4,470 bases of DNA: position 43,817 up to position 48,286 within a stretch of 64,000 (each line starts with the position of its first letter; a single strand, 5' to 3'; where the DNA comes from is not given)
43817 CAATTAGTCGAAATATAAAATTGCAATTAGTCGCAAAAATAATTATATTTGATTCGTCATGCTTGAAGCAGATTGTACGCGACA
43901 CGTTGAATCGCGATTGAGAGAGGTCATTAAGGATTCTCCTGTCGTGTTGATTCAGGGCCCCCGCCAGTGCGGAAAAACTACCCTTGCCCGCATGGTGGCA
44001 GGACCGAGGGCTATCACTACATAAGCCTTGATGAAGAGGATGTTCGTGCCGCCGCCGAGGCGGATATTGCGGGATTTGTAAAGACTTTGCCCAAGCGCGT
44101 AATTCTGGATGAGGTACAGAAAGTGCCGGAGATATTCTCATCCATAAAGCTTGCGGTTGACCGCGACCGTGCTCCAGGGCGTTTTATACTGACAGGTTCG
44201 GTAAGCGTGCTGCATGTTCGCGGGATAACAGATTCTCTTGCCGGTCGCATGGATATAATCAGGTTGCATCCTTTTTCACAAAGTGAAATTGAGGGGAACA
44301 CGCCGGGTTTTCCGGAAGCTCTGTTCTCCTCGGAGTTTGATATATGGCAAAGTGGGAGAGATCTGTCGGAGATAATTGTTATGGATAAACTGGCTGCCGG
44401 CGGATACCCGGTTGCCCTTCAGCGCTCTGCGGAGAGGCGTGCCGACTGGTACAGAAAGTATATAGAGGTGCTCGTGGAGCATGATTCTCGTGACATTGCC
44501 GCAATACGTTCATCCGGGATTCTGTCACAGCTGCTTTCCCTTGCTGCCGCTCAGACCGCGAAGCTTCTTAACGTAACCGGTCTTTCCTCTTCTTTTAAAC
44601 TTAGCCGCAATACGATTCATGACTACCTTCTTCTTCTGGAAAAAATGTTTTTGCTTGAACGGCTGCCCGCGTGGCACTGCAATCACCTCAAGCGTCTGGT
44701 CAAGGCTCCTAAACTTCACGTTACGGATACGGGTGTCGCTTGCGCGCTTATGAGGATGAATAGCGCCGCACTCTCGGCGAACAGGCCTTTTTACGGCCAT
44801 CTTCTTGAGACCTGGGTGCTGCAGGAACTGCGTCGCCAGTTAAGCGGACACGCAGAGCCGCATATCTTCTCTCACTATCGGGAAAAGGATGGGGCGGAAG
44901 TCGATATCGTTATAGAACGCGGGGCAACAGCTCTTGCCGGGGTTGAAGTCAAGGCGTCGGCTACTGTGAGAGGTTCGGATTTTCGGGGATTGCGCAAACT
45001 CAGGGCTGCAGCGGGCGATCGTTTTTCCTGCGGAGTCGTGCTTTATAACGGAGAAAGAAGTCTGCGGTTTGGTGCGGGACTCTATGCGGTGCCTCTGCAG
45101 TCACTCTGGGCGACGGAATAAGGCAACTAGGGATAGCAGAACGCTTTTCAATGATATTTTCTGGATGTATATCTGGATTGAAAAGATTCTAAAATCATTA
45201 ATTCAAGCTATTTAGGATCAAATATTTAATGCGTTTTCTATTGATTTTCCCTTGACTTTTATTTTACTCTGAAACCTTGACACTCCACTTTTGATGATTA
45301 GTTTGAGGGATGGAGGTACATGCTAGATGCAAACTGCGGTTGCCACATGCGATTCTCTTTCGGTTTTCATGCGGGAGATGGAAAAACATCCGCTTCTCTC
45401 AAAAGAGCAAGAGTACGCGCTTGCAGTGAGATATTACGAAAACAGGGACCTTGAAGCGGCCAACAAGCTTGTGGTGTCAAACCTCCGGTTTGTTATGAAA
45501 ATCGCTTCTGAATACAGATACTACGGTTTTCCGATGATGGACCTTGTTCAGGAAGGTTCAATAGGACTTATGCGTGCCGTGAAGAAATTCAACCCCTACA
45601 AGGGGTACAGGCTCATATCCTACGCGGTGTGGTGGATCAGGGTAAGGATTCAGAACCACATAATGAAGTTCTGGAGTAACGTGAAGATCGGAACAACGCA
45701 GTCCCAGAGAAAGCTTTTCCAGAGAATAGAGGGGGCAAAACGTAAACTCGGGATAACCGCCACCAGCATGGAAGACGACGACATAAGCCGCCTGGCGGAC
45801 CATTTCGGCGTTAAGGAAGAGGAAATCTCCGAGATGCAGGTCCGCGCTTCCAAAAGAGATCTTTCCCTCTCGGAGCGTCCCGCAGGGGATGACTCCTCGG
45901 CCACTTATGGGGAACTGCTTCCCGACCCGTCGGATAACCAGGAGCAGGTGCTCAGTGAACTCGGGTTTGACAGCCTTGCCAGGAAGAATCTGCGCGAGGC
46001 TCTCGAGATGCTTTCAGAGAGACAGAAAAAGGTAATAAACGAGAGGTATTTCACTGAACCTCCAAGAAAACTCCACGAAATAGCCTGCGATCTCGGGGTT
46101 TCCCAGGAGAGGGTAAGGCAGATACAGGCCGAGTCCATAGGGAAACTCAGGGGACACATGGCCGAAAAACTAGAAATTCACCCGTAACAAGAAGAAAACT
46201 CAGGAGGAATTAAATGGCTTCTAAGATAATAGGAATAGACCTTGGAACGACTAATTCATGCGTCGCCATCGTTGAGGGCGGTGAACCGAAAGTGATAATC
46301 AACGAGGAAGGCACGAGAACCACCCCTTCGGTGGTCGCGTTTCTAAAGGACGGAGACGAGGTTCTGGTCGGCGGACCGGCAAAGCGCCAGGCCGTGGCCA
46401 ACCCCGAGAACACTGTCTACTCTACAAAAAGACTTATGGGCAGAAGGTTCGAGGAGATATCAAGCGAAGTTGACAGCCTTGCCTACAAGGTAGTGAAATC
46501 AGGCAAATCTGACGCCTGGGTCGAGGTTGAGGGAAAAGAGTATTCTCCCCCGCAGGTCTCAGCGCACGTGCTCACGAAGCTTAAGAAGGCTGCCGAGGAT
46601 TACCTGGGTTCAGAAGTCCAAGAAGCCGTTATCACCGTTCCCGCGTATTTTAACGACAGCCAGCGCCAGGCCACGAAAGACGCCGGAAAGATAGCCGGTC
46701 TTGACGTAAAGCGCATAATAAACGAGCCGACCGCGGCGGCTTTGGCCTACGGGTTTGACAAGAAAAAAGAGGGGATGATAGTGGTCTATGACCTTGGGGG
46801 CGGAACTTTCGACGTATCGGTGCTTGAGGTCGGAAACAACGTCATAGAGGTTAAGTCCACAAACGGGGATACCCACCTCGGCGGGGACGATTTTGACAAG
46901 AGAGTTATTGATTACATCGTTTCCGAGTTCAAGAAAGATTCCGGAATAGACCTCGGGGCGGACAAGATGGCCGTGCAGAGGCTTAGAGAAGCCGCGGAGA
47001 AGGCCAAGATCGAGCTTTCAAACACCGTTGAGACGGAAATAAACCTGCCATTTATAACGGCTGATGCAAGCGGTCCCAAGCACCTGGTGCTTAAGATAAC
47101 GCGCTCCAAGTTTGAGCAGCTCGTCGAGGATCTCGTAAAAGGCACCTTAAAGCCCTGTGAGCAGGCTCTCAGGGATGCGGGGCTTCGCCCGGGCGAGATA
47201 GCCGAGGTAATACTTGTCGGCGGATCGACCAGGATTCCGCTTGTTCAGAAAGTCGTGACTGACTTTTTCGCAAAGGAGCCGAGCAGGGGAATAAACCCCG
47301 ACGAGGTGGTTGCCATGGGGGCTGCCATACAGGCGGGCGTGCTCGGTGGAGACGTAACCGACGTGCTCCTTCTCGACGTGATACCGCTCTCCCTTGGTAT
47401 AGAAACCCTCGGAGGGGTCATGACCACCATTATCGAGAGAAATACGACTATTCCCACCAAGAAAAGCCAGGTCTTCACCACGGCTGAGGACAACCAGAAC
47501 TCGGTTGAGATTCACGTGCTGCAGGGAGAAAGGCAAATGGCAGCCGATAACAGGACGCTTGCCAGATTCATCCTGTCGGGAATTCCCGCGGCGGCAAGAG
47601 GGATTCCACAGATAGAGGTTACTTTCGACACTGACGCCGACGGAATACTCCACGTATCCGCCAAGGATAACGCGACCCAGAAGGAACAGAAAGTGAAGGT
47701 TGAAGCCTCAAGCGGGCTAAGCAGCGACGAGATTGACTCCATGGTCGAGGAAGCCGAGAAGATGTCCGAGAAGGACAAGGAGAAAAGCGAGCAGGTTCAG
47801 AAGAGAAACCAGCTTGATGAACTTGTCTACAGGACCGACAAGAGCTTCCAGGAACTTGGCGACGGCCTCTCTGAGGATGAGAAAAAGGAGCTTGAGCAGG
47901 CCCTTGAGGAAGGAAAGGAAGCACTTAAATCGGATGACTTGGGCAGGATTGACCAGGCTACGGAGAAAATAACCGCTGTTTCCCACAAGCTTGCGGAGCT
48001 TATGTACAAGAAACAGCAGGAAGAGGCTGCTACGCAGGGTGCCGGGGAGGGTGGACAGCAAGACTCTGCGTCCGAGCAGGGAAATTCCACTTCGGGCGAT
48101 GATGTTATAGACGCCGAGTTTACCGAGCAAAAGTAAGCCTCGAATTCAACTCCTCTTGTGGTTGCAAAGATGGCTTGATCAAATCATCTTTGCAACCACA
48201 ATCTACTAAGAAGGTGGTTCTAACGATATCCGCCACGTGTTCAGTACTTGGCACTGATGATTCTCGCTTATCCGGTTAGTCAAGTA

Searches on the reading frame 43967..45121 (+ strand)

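Call 56: search_protein_families(library=pfam, proteins=[window:43967-45121:+], max_evalue=0.001)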
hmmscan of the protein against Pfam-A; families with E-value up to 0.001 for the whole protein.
window:43967-45121:+ (384 aa): 2 families
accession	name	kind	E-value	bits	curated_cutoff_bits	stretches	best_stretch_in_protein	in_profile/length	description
PF13635.12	DUF4143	-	5.1e-43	147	28.1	1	171-331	1-160/160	Domain of unknown function (DUF4143)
PF13173.12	AAA_14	-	1.5e-18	67.5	27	1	13-108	29-128/129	AAA domain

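Call 64: search_protein_families(library=padloc, proteins=[window:43967-45121:+], max_evalue=0.001)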
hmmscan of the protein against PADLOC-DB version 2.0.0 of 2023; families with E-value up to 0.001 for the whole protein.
window:43967-45121:+ (384 aa): 7 families
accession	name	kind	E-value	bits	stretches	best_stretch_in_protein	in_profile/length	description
PDLC04790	PDC-S01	-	6.3e-138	458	1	13-383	50-420/422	-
PDLC04789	PDC-S01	-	1.2e-39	134.4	1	16-333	45-343/375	-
PDLC04791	PDC-S01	-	2.5e-29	100.2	2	142-345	162-363/395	-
PDLC04787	PDC-S01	-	6.8e-24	82.5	1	42-346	93-373/412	-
PDLC04786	PDC-S01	-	7.2e-13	46.1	1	246-340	304-396/439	-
PDLC04788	PDC-S01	-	5.5e-12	43.3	1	45-334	88-386/448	-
PDLC04792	PDC-S01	-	4e-10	36.9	1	249-335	306-389/452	-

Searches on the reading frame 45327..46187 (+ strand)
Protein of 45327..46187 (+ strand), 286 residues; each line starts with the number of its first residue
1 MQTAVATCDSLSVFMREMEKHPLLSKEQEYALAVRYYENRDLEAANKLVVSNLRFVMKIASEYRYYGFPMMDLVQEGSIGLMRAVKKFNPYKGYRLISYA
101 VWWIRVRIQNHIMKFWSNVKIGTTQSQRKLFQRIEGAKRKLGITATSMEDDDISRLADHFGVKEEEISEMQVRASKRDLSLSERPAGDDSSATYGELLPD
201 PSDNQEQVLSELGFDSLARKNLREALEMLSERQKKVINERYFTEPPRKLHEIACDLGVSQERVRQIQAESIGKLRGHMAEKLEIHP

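Call 56: search_protein_families(library=pfam, proteins=[window:45327-46187:+], max_evalue=0.001)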
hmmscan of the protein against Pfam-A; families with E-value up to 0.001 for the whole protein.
window:45327-46187:+ (286 aa): 4 families
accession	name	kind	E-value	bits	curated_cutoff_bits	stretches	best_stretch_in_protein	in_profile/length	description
PF04542.20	Sigma70_r2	-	1.4e-15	57.3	24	1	48-114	1-67/71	Sigma-70 region 2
PF04545.22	Sigma70_r4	-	2.7e-14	52.8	24.1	1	225-275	1-49/50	Sigma-70, region 4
PF00140.25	Sigma70_r1_2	-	6.6e-08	32.8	22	1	9-39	1-31/34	Sigma-70 factor, region 1.2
PF04539.22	Sigma70_r3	-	1.3e-05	25.6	25.3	0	154-206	24-75/78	Sigma-70 region 3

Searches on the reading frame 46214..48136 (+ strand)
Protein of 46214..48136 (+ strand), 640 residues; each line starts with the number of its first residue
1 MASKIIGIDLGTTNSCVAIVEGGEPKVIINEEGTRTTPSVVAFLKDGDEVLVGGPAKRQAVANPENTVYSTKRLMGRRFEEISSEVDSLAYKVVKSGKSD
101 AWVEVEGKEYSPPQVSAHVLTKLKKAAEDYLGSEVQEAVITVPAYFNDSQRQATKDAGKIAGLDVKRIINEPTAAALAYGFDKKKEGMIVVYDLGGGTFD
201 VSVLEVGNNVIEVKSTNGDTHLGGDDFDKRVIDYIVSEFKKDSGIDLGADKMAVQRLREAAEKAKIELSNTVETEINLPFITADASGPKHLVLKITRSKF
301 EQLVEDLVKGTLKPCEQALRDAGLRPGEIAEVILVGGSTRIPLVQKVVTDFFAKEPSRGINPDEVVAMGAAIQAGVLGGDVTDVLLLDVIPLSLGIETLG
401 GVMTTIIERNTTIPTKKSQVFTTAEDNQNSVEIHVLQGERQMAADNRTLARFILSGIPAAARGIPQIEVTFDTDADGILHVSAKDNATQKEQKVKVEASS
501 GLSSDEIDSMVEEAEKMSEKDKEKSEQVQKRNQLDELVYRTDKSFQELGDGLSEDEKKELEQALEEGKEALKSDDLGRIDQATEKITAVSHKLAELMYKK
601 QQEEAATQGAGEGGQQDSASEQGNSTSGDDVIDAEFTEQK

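Call 17: find_encoding_contigs(protein=window:46214-48136:+, flank=10000, max_places=10)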
Protein window:46214-48136:+ (640 aa): no gene with exactly this product is on record in the collection.

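Call 36: find_homologous_proteins(query=window:46214-48136:+, max_evalue=1e-100)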
Query window:46214-48136:+ (640 aa): 8000 proteins with E <= 1e-100 among 8000 candidates; the best 120 are listed.
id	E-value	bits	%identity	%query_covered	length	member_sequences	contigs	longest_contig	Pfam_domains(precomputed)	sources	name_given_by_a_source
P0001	0.0e+0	1364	100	100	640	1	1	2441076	PF00012.27,PF06723.20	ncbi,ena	-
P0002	0.0e+0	1343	98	100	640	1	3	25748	PF00012.27,PF06723.20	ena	-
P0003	0.0e+0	1342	98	100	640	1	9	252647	PF00012.27,PF06723.20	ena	-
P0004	0.0e+0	1341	98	100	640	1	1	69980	PF00012.27,PF06723.20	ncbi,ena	-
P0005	0.0e+0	1339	98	100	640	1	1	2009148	PF00012.27,PF06723.20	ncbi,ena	-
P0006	0.0e+0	1339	98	100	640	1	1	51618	PF00012.27,PF06723.20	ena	-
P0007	0.0e+0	1336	98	100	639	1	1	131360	PF00012.27,PF06723.20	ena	-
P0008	0.0e+0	1336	98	100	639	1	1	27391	PF00012.27,PF06723.20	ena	-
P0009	0.0e+0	1336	98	100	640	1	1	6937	PF00012.27,PF06723.20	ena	-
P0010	0.0e+0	1334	98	100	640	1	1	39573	PF00012.27,PF06723.20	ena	-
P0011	0.0e+0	1334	98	100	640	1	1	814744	PF00012.27,PF06723.20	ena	-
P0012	0.0e+0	1334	98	100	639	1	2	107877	PF00012.27,PF06723.20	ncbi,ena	-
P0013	0.0e+0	1333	98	100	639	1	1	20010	PF00012.27,PF06723.20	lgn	-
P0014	0.0e+0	1333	98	100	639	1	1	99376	PF00012.27,PF06723.20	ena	-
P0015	0.0e+0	1332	98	100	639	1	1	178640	PF00012.27,PF06723.20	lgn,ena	-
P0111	0.0e+0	1310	95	100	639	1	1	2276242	PF00012.27,PF06723.20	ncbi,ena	-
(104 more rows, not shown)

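Call 37: find_encoding_contigs(protein=P0001, flank=10000, max_places=4)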
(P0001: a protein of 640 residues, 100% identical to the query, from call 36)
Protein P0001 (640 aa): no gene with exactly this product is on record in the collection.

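Call 38: find_encoding_contigs(protein=P0005, flank=10000, max_places=4)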
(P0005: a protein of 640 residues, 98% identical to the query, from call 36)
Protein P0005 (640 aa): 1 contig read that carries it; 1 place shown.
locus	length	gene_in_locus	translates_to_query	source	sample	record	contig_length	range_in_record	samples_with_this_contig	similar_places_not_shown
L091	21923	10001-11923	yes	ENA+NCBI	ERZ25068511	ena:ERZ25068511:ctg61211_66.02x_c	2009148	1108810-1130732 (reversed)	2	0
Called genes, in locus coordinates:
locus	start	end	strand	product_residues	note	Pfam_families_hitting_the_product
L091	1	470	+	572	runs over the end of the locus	PF00890:FAD_binding_2, PF01266:DAO (faint), PF03486:HI0933_like (faint), PF07992:Pyr_redox_2 (faint), PF02910:Succ_DH_flav_C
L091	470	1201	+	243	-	PF13085:Fer2_3, PF13183:Fer4_8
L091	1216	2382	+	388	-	PF08442:ATP-grasp_2, PF13549:ATP-grasp_5, PF24948:Citrate_synth_N, PF00549:Ligase_CoA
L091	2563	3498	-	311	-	-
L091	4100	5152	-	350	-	-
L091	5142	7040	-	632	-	PF13175:AAA_15, PF13476:AAA_23 (weak), PF13304:AAA_21, PF13175:AAA_15, PF12476:DUF3696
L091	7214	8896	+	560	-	PF03235:GmrSD_N, PF07510:GmrSD_C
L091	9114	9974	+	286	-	PF00140:Sigma70_r1_2, PF04542:Sigma70_r2, PF04539:Sigma70_r3 (faint), PF04545:Sigma70_r4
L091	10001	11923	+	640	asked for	PF00012:HSP70, PF06723:MreB_Mbl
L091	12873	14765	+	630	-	PF02086:MethyltransfD12, PF03602:Cons_hypoth95 (faint), PF02086:MethyltransfD12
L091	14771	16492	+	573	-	PF09491:RE_AlwI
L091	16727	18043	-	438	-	-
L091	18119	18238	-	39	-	-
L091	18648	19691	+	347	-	PF05066:HARE-HTH, PF04471:Mrr_cat, PF22722:NA-iREase1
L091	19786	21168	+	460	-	PF13701:DDE_Tnp_1_4, PF01609:DDE_Tnp_1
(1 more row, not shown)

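Call 39: find_encoding_contigs(protein=P0111, flank=10000, max_places=4)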
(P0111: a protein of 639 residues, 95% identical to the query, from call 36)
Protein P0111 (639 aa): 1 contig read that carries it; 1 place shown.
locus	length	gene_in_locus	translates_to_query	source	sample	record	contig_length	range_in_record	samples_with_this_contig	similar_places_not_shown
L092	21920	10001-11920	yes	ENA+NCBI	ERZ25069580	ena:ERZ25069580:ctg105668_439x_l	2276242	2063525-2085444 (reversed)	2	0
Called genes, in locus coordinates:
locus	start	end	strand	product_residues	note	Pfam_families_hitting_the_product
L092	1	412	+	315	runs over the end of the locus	PF00056:Ldh_1_N, PF03721:UDPG_MGDP_dh_N (faint), PF02866:Ldh_1_C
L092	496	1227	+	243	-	-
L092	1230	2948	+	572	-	PF00890:FAD_binding_2, PF01266:DAO (faint), PF03486:HI0933_like (faint), PF07992:Pyr_redox_2 (faint), PF02910:Succ_DH_flav_C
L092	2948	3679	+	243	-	PF13085:Fer2_3, PF13183:Fer4_8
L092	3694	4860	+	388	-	PF08442:ATP-grasp_2, PF13549:ATP-grasp_5, PF24948:Citrate_synth_N, PF00549:Ligase_CoA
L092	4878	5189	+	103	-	PF10947:DUF2628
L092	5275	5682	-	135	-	-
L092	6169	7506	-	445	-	-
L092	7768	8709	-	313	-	PF18863:AbiJ_NTD4, PF14355:Abi_C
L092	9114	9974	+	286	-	PF00140:Sigma70_r1_2, PF04542:Sigma70_r2, PF04545:Sigma70_r4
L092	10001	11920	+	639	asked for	PF00012:HSP70, PF06723:MreB_Mbl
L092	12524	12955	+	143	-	PF24838:8xMP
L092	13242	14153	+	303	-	PF01582:TIR, PF13676:TIR_2, PF27176:Y4lF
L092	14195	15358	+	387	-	PF01170:UPF0020 (faint), PF01555:N6_N4_Mtase (faint)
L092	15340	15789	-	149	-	-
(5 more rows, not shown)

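Call 44: find_encoding_contigs(protein=P0003, flank=10000, max_places=10)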
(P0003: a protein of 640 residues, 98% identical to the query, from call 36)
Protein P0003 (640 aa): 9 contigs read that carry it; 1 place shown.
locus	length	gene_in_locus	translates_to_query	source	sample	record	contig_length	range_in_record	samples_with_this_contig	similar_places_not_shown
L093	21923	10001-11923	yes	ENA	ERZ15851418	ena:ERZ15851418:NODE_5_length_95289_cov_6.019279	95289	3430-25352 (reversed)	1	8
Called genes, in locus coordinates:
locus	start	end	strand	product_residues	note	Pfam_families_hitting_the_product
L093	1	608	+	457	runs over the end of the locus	PF11805:DUF3326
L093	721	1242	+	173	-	PF28043:KwaA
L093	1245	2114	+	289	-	PF16162:KwaB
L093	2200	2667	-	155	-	PF14464:Prok-JAB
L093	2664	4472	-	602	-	PF14461:Prok-E2_B, PF00899:ThiF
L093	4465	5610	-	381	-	PF18144:SMODS (weak), PF21654:DncV-like_NTFase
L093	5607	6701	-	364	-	PF01734:Patatin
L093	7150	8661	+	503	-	PF17820:PDZ_6 (weak), PF03572:Peptidase_S41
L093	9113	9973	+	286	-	PF00140:Sigma70_r1_2, PF04542:Sigma70_r2, PF04545:Sigma70_r4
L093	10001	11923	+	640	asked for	PF00012:HSP70, PF06723:MreB_Mbl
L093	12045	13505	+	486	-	PF00149:Metallophos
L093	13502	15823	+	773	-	PF13589:HATPase_c_3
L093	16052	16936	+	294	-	-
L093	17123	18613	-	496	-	PF07693:KAP_NTPase, PF13191:AAA_16 (weak), PF24883:NPHP3_N (faint)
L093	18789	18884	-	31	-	-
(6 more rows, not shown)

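Call 45: find_encoding_contigs(protein=P0002, flank=10000, max_places=5)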
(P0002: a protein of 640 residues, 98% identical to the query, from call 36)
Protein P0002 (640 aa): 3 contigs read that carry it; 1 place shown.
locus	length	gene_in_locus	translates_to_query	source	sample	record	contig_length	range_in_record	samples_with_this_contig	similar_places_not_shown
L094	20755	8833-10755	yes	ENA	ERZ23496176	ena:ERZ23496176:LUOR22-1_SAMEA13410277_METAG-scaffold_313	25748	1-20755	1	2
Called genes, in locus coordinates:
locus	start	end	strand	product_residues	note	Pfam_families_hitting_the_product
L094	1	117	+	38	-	?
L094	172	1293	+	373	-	-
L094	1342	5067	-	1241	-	PF05729:NACHT (faint), PF24883:NPHP3_N (faint)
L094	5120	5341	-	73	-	-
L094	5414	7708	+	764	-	PF10011:DUF2254 (weak)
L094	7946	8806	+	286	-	PF00140:Sigma70_r1_2, PF04542:Sigma70_r2, PF04545:Sigma70_r4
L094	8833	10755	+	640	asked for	PF00012:HSP70, PF06723:MreB_Mbl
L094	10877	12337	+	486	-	PF00149:Metallophos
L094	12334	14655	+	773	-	PF13589:HATPase_c_3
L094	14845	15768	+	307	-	-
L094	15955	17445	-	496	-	PF07693:KAP_NTPase, PF13191:AAA_16 (weak), PF24883:NPHP3_N (faint)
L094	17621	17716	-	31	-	-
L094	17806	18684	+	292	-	PF18928:DUF5677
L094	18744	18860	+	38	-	-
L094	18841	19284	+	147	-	-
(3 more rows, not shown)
